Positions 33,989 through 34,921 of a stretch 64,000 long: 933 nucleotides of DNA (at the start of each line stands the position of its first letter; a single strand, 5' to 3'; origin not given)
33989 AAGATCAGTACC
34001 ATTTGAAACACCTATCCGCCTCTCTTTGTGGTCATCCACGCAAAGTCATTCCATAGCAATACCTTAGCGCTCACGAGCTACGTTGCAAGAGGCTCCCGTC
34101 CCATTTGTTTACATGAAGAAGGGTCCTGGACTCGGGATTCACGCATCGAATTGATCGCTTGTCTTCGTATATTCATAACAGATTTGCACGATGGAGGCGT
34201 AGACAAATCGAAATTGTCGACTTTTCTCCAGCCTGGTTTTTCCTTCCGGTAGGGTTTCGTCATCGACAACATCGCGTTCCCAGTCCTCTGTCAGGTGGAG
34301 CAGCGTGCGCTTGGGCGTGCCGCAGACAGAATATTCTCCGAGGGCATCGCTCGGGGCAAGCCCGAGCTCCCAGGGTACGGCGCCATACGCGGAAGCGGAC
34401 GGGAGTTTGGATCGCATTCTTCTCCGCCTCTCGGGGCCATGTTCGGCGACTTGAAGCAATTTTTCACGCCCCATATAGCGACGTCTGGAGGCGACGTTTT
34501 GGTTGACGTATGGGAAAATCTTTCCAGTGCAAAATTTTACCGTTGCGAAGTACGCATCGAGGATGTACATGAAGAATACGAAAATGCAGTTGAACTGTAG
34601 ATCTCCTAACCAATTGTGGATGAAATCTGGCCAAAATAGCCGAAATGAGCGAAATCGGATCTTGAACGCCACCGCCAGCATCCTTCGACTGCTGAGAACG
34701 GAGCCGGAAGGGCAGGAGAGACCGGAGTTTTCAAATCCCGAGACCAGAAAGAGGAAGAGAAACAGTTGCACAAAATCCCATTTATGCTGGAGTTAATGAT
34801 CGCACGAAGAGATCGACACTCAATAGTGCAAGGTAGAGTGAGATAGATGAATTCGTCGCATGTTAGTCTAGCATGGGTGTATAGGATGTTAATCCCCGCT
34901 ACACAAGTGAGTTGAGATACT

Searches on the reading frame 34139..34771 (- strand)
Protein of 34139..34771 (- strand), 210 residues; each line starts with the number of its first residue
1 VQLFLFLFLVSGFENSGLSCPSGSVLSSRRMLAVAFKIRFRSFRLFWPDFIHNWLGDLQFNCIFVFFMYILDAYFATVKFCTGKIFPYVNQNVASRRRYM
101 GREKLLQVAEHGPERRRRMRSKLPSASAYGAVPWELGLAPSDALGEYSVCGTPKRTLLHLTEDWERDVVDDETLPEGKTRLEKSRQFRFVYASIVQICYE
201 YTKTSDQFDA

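Call 84: search_protein_families(library=pfam, proteins=[window:34139-34771:-], max_evalue=1)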
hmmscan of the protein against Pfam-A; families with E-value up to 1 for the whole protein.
window:34139-34771:- (210 aa): 0 families

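Call 98: search_protein_representatives(protein=window:34139-34771:-)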
Query: 210 residues. Proteins with E-value up to 0.001 (for the whole library): 19; up to 1e-10: 2; up to 1e-30: 1. The best 19 are listed.
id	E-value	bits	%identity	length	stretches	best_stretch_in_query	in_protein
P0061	1.5e-120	416.6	100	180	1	31-210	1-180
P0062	1.1e-16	77.2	28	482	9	33-64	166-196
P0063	2.1e-08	50.2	42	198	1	3-107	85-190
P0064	3.0e-08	49.6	43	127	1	4-90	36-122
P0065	7.3e-08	48.4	34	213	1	63-187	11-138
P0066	9.9e-08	48.0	40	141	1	21-111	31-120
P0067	3.4e-06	42.9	31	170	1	31-165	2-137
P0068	5.7e-06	42.2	34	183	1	64-187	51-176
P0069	1.5e-05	40.8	34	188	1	95-204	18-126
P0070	1.8e-05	40.6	32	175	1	61-181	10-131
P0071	3.1e-05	39.8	28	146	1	64-197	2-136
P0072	4.1e-05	39.4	34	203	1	64-177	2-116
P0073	5.2e-05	39.1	44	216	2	2-55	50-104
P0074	8.7e-05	38.3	29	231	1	15-187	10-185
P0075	1.2e-04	37.8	32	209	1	59-195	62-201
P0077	1.9e-04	37.3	36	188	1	63-190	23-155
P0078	6.2e-04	35.5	29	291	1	15-183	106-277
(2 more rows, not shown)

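Call 101: list_cluster_members(proteins=[P0063, P0065, P0068, P0069, P0072, P0073, P0074, P0077, P0078, P0062])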
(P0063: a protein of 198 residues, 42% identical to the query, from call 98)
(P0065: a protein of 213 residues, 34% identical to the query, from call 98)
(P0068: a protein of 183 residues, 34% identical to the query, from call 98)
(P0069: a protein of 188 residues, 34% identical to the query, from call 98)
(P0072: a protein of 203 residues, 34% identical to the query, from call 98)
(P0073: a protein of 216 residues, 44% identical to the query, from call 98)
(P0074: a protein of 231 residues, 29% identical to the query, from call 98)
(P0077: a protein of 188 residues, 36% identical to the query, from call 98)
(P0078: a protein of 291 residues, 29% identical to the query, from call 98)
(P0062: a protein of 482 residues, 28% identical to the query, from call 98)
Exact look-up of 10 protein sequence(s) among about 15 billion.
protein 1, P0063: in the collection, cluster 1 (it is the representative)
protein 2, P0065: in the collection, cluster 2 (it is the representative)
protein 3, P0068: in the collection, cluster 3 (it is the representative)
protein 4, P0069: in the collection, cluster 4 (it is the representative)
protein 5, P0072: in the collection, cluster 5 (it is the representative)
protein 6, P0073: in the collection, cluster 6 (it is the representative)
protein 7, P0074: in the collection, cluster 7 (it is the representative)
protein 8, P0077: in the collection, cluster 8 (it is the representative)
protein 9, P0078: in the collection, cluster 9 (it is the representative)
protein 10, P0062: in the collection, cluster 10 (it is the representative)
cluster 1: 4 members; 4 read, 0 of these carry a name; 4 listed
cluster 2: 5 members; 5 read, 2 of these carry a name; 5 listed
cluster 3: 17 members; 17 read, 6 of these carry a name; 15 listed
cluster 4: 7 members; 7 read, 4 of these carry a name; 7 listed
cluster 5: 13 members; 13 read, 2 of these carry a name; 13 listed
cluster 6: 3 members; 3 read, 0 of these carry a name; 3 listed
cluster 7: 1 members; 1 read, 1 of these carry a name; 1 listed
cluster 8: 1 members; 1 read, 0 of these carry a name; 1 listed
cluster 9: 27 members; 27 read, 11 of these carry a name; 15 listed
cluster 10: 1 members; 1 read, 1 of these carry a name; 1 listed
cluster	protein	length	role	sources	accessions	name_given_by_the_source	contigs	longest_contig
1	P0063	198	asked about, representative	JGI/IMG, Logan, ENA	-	-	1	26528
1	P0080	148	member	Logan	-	-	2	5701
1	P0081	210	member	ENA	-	-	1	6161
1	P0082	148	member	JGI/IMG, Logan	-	-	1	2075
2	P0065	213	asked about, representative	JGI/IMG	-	-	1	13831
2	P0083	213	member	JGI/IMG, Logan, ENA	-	hypothetical protein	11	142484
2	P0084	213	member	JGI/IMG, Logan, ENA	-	hypothetical protein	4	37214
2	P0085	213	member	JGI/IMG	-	-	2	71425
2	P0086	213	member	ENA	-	-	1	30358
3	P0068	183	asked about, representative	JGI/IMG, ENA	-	-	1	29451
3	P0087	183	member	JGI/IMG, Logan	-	hypothetical protein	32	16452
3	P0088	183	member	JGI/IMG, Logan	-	hypothetical protein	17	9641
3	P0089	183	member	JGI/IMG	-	hypothetical protein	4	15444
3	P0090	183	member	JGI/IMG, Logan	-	hypothetical protein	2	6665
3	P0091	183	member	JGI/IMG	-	hypothetical protein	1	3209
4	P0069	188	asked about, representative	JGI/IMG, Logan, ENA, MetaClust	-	hypothetical protein | \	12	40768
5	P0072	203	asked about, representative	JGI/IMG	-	hypothetical protein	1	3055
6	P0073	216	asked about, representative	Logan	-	-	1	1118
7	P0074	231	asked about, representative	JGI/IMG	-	hypothetical protein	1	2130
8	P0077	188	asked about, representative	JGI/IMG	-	-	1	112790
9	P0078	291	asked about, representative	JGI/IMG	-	-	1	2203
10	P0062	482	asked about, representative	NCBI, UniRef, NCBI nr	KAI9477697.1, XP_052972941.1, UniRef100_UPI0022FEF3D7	hypothetical protein BDB00DRAFT_879401 [Zychaea mexicana] | uncharacterized protein n=1 Tax=Zychaea mexicana TaxID=64656 RepID=UPI0022FEF3D7 | uncharacterized protein BDB00DRAFT_879401 [Zychaea mexicana]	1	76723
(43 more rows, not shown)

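Call 102: find_encoding_contigs(protein=P0077, flank=10000, max_places=3)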
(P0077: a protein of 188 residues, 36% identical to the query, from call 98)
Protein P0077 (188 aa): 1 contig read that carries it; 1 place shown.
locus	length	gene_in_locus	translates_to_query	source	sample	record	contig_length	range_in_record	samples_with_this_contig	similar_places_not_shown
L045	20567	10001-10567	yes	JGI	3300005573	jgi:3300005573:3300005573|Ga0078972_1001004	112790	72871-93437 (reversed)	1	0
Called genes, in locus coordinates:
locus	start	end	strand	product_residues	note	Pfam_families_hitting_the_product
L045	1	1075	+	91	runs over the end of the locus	-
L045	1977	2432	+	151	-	-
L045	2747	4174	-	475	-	-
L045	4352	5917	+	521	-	PF01842:ACT (faint), PF00351:Biopterin_H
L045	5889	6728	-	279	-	PF13671:AAA_33 (faint), PF01202:SKI (faint)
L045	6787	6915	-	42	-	-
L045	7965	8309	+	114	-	-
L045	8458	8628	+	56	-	-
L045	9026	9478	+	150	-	-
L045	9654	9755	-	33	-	-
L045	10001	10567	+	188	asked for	-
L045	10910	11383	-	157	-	-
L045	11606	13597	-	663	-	PF00025:Arf (faint), PF00071:Ras, PF00350:Dynamin_N (faint), PF01926:MMR_HSR1 (faint), PF08477:Roc, PF23564:EF-hand_FSTL1 (faint), PF08356:EF_assoc_2, PF08355:EF_assoc_1, +4 more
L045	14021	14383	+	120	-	-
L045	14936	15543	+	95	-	-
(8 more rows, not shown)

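Call 103: find_encoding_contigs(protein=P0065, flank=10000, max_places=3)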
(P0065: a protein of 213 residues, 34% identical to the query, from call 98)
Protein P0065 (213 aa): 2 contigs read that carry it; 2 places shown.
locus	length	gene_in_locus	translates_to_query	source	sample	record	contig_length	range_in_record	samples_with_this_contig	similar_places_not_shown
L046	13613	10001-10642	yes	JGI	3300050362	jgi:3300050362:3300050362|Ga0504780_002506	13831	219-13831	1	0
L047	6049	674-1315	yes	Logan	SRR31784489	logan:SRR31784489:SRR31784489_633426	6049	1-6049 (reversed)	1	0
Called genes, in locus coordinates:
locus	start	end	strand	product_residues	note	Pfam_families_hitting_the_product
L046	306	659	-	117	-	-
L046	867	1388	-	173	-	-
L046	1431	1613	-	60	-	-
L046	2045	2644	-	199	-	-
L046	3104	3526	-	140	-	PF00833:Ribosomal_S17e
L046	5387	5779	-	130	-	-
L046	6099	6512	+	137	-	-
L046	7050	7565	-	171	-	-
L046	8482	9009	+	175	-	-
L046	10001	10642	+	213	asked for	-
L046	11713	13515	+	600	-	-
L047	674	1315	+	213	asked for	-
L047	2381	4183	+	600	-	-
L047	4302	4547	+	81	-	-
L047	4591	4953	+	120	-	-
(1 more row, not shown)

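Call 107: search_protein_families(library=pfam, alignment_id=A1, max_evalue=0.1)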
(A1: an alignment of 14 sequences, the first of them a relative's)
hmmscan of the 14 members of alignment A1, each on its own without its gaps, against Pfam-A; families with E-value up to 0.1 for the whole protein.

A. member 1, P0077 (188 aa): 0 families

B. families by the number of members that match (of 14 scanned): 0 families
